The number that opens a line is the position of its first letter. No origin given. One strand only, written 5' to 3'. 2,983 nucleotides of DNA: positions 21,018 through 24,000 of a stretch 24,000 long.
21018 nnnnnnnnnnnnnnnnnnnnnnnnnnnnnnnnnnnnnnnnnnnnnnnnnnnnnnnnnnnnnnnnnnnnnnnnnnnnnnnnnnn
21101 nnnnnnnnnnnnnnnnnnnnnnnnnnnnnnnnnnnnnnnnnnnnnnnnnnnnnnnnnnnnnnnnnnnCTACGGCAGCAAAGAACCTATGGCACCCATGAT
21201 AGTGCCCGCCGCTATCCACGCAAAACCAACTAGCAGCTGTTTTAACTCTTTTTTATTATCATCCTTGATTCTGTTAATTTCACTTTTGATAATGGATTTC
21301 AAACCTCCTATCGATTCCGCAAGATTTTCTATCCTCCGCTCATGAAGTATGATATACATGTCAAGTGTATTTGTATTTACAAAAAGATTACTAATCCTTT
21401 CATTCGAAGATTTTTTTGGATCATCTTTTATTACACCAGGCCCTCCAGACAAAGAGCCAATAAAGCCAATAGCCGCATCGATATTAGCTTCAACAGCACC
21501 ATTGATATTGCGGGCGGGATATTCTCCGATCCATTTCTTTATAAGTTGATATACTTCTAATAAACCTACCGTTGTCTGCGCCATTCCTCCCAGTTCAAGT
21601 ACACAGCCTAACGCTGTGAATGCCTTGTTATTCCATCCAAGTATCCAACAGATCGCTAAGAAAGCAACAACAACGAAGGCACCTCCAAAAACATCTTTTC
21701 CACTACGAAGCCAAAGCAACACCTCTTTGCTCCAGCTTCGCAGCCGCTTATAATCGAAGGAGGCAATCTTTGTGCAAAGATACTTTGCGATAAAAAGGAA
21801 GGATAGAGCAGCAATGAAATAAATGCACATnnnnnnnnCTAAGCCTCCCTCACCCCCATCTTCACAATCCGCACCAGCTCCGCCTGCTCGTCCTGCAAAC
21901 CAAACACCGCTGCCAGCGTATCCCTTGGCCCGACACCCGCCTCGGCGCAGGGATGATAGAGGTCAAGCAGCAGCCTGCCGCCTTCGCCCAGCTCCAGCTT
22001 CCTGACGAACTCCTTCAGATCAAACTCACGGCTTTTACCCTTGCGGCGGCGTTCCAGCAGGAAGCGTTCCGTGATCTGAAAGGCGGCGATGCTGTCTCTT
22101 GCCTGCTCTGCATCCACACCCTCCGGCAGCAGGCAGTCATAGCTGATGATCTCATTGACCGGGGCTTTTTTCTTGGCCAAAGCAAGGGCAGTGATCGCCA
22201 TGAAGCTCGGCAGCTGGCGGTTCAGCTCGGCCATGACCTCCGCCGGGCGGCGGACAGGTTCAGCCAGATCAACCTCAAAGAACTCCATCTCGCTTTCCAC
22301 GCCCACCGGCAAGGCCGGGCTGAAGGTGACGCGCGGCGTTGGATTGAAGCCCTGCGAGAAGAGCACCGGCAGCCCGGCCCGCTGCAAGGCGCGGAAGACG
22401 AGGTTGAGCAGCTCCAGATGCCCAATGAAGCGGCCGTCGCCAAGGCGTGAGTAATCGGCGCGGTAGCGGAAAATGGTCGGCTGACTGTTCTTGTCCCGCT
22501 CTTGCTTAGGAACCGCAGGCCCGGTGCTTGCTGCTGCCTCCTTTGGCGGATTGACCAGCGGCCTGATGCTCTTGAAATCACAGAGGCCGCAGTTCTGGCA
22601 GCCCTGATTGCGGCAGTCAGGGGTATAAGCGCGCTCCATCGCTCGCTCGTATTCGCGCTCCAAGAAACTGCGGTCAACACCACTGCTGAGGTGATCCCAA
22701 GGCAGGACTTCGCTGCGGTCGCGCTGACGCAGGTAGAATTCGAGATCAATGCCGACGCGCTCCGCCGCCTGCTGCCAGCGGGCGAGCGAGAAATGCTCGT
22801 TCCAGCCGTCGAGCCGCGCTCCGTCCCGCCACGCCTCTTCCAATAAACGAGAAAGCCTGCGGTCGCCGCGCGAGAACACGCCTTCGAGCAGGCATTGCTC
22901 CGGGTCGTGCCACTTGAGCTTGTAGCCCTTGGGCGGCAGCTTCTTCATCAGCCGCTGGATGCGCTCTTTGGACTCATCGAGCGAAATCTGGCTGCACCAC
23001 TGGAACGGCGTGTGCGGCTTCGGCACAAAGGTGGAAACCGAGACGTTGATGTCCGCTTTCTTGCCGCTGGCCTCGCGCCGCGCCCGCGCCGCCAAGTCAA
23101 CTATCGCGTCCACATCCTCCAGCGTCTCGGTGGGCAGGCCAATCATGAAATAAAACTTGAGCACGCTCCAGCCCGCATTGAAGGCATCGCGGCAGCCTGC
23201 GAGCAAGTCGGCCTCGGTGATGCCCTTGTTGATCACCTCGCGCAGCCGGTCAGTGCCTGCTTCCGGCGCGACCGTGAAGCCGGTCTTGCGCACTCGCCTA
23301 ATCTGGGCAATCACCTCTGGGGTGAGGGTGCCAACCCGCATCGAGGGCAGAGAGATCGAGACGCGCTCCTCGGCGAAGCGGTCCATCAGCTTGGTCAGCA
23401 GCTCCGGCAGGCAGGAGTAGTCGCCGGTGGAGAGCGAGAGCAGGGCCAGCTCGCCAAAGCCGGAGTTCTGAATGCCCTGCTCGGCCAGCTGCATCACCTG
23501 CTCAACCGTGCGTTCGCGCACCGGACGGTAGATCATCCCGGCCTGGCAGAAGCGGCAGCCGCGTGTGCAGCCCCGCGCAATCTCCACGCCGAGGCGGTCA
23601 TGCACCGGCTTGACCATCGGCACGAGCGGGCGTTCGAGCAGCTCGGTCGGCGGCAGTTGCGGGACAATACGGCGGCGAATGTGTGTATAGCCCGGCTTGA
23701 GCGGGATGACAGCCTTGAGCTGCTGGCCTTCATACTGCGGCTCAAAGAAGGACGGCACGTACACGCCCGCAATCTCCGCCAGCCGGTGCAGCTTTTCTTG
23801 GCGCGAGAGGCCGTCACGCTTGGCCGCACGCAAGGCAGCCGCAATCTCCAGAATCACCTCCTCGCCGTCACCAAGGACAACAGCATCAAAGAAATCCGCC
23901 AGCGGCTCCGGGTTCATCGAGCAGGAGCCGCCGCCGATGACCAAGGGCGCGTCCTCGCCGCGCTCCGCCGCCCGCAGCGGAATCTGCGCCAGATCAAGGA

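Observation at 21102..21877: AT-rich single-gene islet inserted at the 3' end of the radical-SAM gene, flanked by an exact 17-nt direct repeat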

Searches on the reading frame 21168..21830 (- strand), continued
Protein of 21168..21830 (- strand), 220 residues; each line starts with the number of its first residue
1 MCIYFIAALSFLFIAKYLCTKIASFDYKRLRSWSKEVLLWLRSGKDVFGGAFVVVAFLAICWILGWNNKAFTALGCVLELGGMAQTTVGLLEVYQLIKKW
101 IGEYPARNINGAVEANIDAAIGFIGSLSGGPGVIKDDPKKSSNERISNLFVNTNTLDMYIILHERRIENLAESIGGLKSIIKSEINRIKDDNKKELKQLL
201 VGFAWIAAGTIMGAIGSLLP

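Call 55: find_encoding_contigs(protein=P0248, flank=7000, max_places=2)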
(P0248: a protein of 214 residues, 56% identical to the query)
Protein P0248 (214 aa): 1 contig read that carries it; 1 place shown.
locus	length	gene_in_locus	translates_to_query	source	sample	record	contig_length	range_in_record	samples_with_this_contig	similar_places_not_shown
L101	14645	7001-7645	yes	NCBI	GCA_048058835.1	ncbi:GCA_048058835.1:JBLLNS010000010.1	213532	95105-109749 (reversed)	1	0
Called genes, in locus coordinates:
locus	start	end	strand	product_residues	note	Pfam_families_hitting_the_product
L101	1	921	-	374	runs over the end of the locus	PF13784:Fic_N, PF02661:Fic, PF21248:SoFic-like_C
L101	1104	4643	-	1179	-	PF13643:DUF4145 (faint), PF00270:DEAD, PF04851:ResIII, PF18766:SWI2_SNF2, PF00271:Helicase_C, PF08463:EcoEI_R_C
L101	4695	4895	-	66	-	PF13443:HTH_26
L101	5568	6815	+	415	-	PF13401:AAA_22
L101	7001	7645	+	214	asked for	-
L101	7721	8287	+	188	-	-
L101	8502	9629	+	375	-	PF13289:SIR2_2 (faint)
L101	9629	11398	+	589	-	PF01935:DUF87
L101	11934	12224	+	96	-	-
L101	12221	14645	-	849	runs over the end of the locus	-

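Call 56: find_encoding_contigs(protein=P0042, flank=7000, max_places=2)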
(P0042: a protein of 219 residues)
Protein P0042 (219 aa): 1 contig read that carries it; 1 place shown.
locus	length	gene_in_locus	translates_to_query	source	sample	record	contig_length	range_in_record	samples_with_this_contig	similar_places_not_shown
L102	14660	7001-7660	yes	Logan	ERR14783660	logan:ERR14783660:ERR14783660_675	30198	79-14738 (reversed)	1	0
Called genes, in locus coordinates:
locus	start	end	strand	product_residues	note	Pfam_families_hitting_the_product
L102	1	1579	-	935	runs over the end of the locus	PF01590:GAF, PF13185:GAF_2 (weak), PF08447:PAS_3, PF00989:PAS, PF13426:PAS_9, PF08447:PAS_3, PF00512:HisKA, PF02518:HATPase_c, +3 more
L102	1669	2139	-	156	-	-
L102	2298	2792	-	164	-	PF00210:Ferritin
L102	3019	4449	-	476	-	PF13520:AA_permease_2, PF00324:AA_permease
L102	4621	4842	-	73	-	-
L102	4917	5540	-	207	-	PF00313:CSD, PF06961:DUF1294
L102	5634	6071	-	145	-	PF01934:HepT-like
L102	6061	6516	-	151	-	PF01909:NTP_transf_2, PF18765:Polbeta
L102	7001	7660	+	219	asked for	-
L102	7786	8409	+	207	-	-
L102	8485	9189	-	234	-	PF01693:Cauli_VI, PF00075:RNase_H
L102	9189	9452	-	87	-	-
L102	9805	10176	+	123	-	-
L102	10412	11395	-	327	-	-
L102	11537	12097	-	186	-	PF00239:Resolvase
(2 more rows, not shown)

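Call 61: search_protein_families(library=padloc, alignment_id=A3, max_evalue=0.1)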
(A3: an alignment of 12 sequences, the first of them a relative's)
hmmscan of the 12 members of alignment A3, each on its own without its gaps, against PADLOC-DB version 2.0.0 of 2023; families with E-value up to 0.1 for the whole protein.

A. member 1, P0015 (216 aa): 1 family
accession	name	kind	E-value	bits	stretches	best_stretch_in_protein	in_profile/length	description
PDLC02153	Cas13b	-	0.0039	13.5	1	127-185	776-830/903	-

B. families by the number of members that match (of 12 scanned): 9 families
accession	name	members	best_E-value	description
PDLC01970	CARF_TM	1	0.00057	-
PDLC01517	Cmr5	1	0.0036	CAS-III-C; effector_SS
PDLC00702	Effector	1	0.0037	2TM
PDLC02153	Cas13b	1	0.0039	-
PDLC04631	PDC-M40C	1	0.0069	-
PDLC00249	LmuB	1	0.0077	AAA ATPase domain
PDLC04176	HEC-01A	1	0.012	-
PDLC02457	BrxA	1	0.012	BrxA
PDLC01725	typeIV_Cas7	1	0.058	Csf2_1_IVA3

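Call 62: search_protein_families(library=ncbifam, alignment_id=A3, max_evalue=0.1)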
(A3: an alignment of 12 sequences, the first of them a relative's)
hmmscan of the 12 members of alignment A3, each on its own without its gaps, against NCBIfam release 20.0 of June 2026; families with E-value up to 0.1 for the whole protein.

A. member 1, P0015 (216 aa): 3 families
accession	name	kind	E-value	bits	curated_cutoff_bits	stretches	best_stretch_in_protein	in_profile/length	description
NF038190.1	VI_Cas13b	equivalog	0.0083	14.1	150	1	127-181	918-972/1066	type VI-B CRISPR-associated RNA-guided ribonuclease Cas13b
TIGR03998.1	thiol_BshC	equivalog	0.052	12.4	265.8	1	107-184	395-473/529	bacillithiol biosynthesis cysteine-adding enzyme BshC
NF038299.1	EPS_HpsN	equivalog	0.096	11.6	425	0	149-190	19-60/317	hormogonium polysaccharide biosynthesis glycosyltransferase HpsN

B. families by the number of members that match (of 12 scanned): 12 families
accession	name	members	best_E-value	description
NF010474.0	PRK13899.1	1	0.0017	type IV secretion system protein VirB3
NF038190.1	VI_Cas13b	1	0.0083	type VI-B CRISPR-associated RNA-guided ribonuclease Cas13b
NF053512.1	nitric_RR_NosR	1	0.0097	response regulator c-di-GMP phosphodiesterase, NosR family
NF047615.1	LIC13259_LIC11441_fam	1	0.015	LIC13259/LIC11441 family protein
TIGR00456.1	argS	1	0.018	arginine--tRNA ligase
NF033459.1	DksA_like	1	0.019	RNA polymerase-binding protein DksA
NF052357.1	GlucTporGlcPStph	1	0.022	glucose transporter GlcP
NF045780.1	TrlF_fam_ATP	1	0.043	TrlF family AAA-like ATPase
TIGR03998.1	thiol_BshC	1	0.052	bacillithiol biosynthesis cysteine-adding enzyme BshC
NF052504.1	sll1863_fam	1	0.074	sll1863 family stress response protein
NF009420.1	PRK12785.1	1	0.086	flagellar basal body-associated protein FliL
NF038299.1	EPS_HpsN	1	0.096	hormogonium polysaccharide biosynthesis glycosyltransferase HpsN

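Call 68: predict_structure(alignment_id=A4)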
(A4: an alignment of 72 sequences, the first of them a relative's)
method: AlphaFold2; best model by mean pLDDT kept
length: 216 residues; sequences in the alignment: 72
mean_pLDDT: 70.2   pTM: 0.37
mean pLDDT of the five models: 70.2, 66.5, 65.7, 61.4, 57.8
residues with pLDDT >= 90: 30; 70-90: 84; 50-70: 75; < 50: 27
segments of 3 or more residues with pLDDT < 50: 16-18, 92-112
pLDDT, mean of each block of 10 residues (from residue 1): 67 52 60 64 72 77 70 58 58 41 42 63 84 89 92 93 91 80 67 76 78 70
secondary structure, 60 per line:
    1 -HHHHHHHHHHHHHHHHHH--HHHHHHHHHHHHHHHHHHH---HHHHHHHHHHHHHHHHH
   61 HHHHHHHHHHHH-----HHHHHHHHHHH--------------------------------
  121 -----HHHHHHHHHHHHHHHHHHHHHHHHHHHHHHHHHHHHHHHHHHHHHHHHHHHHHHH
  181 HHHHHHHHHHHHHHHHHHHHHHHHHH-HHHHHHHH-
elements in order: H2-19 H22-40 H44-72 H78-88 H126-206 H208-215
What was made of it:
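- The AF2 model of a typical member has pLDDT 70 and is all-helical (call 68).
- Tried and rejected: P0015 with 72 sequences gave pLDDT 70 and an all-helical model (call 68).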

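Call 72: search_dna_similar(query=P0015, collection=plasmids, mode=protein, max_evalue=0.001, max_rows=20)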
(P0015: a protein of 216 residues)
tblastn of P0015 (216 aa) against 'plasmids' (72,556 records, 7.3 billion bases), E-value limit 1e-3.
Records with a match: 1; places in all: 1; records where one place covers at least 80% of the query: 1.
Best place of each record, by identity: <60% 1.
By first word of the organism name: Skermanella 1.
By predicted mobility (MOB-suite, as given by PLSDB): mobilizable 1.
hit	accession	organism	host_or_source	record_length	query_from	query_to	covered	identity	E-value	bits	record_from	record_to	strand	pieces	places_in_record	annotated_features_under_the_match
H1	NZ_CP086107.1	Skermanella mucosa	single cell,crude oil contaminated ...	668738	3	215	99%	25.8%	4e-7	57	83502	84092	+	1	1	hypothetical protein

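Call 73: search_dna_similar(query=P0015, collection=phages, mode=protein, max_evalue=0.001, max_rows=20)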
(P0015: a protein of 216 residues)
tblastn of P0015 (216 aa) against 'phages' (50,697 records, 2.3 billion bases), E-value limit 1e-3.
No match.
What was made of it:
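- The family is absent from 50,697 phage records and present on only 1 of 72,556 plasmids (calls 72, 73).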

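Call 74: get_annotated_region(hit=H1, flank=8000)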
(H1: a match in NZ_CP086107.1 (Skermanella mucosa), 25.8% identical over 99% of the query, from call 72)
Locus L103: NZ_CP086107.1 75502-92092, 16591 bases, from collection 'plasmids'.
description: Skermanella mucosa strain KEMB 2255-438 plasmid pSM-1, complete sequence
organism: Skermanella mucosa (NCBI taxid 1789672)
taxonomy: Bacteria; Pseudomonadota; Alphaproteobacteria; Rhodospirillales; Azospirillaceae; Skermanella; Skermanella mucosa
host: -; source: single cell,crude oil contaminated deserts; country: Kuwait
typing (MOB-suite, as given by PLSDB): mobilizable; relaxase MOBP,MOBP
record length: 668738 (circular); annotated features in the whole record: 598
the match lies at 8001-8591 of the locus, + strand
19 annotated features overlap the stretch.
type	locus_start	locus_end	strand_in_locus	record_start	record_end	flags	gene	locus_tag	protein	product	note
CDS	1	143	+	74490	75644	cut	-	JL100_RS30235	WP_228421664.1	tyrosine-type recombinase/integrase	GO:0015074 - DNA integration [Evidence IEA]; GO:0006310 - DNA recombination [Evidence IEA]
CDS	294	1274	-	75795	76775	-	-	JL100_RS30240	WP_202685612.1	hypothetical protein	-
CDS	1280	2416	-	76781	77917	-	-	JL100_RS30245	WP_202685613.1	hypothetical protein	-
CDS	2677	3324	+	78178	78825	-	-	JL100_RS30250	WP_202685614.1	hypothetical protein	-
CDS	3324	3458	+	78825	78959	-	-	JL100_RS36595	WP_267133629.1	hypothetical protein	-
CDS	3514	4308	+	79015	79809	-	-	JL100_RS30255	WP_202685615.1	hypothetical protein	-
CDS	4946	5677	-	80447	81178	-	istB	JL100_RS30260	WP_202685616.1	IS21-like element helper ATPase IstB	-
CDS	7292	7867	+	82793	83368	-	-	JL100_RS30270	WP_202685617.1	Tn3 family transposase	GO:0006313 - DNA transposition [Evidence IEA]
CDS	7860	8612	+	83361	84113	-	-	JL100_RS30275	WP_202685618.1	hypothetical protein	-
CDS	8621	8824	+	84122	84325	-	-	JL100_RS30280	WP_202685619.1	hypothetical protein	-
CDS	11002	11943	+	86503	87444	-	-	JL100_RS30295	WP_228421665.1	ISAzo13 family transposase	-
CDS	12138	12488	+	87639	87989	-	-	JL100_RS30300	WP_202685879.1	hypothetical protein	-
CDS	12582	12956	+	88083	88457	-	-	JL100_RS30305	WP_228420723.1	transposase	GO:0006313 - DNA transposition [Evidence IEA]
CDS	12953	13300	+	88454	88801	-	tnpB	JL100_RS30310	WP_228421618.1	IS66 family insertion sequence element accessory protein TnpB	-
CDS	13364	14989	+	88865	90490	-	-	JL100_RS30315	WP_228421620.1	IS66 family transposase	-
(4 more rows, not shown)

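Call 75: fold_search(model_id=the predicted structure, library=pdb)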
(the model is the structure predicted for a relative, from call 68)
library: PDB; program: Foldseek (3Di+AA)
matches with E <= 10: 1; with E <= 0.001: 0
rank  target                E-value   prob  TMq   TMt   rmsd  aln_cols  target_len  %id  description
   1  9dlr_A                9.5e+00  0.06  0.18  0.17  12.5       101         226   20  Cryo-EM structure of the human TREX-2.1 complex (LENG8/PCID2/DSS1) bound to the N-terminal motif of DDX39B(UAP56) (released 2025-09-17)

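Call 76: fold_search(model_id=the predicted structure, library=viral)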
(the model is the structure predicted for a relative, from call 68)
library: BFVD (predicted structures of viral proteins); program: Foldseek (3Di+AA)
matches with E <= 10: 15; with E <= 0.001: 0
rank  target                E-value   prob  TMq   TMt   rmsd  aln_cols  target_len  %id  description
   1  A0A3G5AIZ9            1.1e+00  0.10  0.19  0.20  39.0       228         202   12  t-SNARE coiled-coil homology domain-containing protein [Satyrvirus sp.]
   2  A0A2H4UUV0            1.8e+00  0.09  0.17  0.17  32.3       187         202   11  Transmembrane protein [Bodo saltans virus]
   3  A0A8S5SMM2            2.3e+00  0.18  0.29  0.32  17.6       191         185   12  Uncharacterized protein [Siphoviridae sp. ct7Qv4]
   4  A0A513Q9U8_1          3.4e+00  0.08  0.26  0.08  17.8       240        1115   14  Polyprotein 1a (Fragment) [Porcine torovirus]
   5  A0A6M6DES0            4.7e+00  0.04  0.14  0.19  25.4       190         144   14  (no name in the UniProt tables at hand)
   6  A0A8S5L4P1            5.9e+00  0.06  0.22  0.20  29.1       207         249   10  Chemotaxis methyl-accepting receptor HlyB-like 4HB MCP domain-containing protein (Fragment) [ssRNA phage SRR5466725_21]
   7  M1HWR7                5.9e+00  0.05  0.19  0.17  34.7       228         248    9  (no name in the UniProt tables at hand)
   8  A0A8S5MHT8            5.9e+00  0.05  0.18  0.15  30.9       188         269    8  Internal virion protein [Siphoviridae sp. ctvyM23]
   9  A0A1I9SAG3            7.0e+00  0.04  0.14  0.16  25.1       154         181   18  Uncharacterized protein [Rhodococcus phage Weasels2]
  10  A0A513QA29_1          7.0e+00  0.02  0.13  0.04  24.7       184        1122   10  Polyprotein 1a (Fragment) [Porcine torovirus]
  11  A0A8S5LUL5            8.3e+00  0.06  0.17  0.35   9.3        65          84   18  Uncharacterized protein [Myoviridae sp. ctwmI4]
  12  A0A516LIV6            8.8e+00  0.06  0.19  0.19  16.8       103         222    8  (no name in the UniProt tables at hand)
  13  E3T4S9                9.3e+00  0.09  0.34  0.17  17.0       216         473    7  Uncharacterized protein [Cafeteria roenbergensis virus (strain BV-PW1)]
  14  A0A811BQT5            9.9e+00  0.02  0.15  0.17  29.4       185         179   14  Membrane transporter protein [Pandoravirus japonicus]
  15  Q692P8                9.9e+00  0.01  0.11  0.08  22.0       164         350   11  p349 (Fragment) [Citrus tristeza virus]
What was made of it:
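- Tried and rejected: Foldseek against PDB and BFVD found no match at E<=0.001 (calls 75, 76).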

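Call 83: search_solved_structures(query=A4, max_evalue=1)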
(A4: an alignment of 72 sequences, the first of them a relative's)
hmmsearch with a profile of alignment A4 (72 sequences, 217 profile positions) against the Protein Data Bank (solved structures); distinct sequences matched with E-value up to 1: 23.
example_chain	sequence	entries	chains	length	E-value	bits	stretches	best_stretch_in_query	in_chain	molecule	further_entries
2yo2_A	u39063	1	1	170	0.019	17.6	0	103-159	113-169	GENERAL CONTROL PROTEIN GCN4, PUTATIVE INNER MEMBRANE PROTEIN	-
8bd7_L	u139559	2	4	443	0.042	16.5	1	115-174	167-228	Clusterin-associated protein 1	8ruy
6pf2_A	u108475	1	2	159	0.091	15.4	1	125-186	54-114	Myosin, heavy polypeptide 7, cardiac muscle, beta variant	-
6cfy_A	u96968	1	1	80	0.095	15.3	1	129-195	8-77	UPF0335 protein ASE63_04290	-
3a6m_A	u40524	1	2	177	0.25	14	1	120-180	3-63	Protein grpE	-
8ybc_A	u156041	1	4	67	0.31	13.7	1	127-183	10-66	Golgi membrane protein 1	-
9r2o_A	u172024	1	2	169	0.35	13.5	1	77-169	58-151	N5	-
4kht_A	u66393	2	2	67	0.38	13.4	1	115-157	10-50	Gp41 helix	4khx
9n59_A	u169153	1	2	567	0.39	13.4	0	110-174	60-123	Flagellin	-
9e5c_5y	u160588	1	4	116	0.4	13.3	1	102-144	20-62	Dynein light chain, putative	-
6cfx_A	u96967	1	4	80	0.44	13.2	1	129-195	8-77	UPF0335 protein ASE63_04290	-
4kpq_B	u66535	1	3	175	0.55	12.8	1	102-165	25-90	Hemagglutinin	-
4kps_B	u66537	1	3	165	0.6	12.7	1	102-165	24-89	Hemagglutinin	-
8ftu_B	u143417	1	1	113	0.64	12.6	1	115-172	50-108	Vesicle transport protein USE1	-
4ug3_A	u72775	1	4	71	0.67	12.6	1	120-164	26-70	CELL CYCLE PROTEIN GPSB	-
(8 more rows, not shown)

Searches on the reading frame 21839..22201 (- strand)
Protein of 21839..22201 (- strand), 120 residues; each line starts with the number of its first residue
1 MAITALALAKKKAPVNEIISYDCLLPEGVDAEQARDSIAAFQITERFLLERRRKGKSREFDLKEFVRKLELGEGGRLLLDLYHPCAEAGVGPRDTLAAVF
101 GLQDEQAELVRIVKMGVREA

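Call 34: find_related_loci(query=window:21839-22201:-, collection=metagenome_contigs, flank=6000)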
Query window:21839-22201:- (120 aa) in metagenome_contigs; peptide patterns used: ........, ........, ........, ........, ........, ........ (x = any residue, [..] = any of these).
600 stretches matched a pattern (row limit reached: there are more); 6 encode a relative of the query (tblastn E <= 1e-3); 6 distinct loci.
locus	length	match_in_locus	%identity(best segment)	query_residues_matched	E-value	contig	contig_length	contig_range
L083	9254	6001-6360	83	1-120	5e-63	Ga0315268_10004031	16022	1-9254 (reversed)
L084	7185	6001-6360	83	1-120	5e-63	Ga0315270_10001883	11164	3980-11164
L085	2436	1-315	90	15-119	2e-61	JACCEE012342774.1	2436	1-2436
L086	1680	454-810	77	1-119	2e-60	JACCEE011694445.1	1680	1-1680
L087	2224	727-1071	77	1-115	2e-56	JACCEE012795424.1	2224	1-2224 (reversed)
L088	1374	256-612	66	1-119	3e-47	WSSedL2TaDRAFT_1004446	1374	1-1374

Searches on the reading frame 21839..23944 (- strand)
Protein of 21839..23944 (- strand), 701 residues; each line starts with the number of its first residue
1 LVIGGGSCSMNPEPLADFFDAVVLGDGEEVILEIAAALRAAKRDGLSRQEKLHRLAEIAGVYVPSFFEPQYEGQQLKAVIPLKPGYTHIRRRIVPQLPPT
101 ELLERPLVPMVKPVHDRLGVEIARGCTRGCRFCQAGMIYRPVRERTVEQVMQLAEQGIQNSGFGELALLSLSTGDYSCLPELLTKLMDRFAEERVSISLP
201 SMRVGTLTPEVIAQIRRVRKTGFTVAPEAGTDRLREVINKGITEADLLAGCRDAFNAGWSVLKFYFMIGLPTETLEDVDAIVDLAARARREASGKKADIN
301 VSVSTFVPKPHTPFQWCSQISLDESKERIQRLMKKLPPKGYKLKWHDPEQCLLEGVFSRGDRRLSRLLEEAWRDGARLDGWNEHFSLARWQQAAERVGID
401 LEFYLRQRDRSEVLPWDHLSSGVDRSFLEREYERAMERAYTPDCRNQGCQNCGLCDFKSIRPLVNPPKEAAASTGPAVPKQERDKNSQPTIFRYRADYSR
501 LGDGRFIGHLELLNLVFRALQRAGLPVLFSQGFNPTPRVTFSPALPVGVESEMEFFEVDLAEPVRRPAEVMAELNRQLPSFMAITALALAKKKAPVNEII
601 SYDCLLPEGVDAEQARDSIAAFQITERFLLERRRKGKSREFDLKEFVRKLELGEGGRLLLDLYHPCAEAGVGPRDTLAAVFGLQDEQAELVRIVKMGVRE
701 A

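Call 7: search_protein_families(library=pfam, proteins=[window:21839-23944:-], max_evalue=0.1)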
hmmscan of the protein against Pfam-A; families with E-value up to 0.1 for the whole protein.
window:21839-23944:- (701 aa): 3 families
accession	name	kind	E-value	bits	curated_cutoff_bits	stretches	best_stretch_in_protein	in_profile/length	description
PF10105.14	DUF2344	-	3.6e-37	128.4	23.8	1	493-657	1-159/176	Uncharacterized protein conserved in bacteria (DUF2344)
PF04055.27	Radical_SAM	-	3.1e-23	83.2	29.5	1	120-285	1-166/166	Radical SAM superfamily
PF19864.5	Radical_SAM_N2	-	2.8e-21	76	29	1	1-64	88-151/151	Radical SAM proteins, N-terminal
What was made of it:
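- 21839..23944 (-): 3' part of the B12-binding radical-SAM / DUF2344 fusion gene. It runs off the window end. It is the conserved anchor gene of the slot. Pfam hits to Radical_SAM_N2, Radical_SAM and DUF2344 (call 7).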
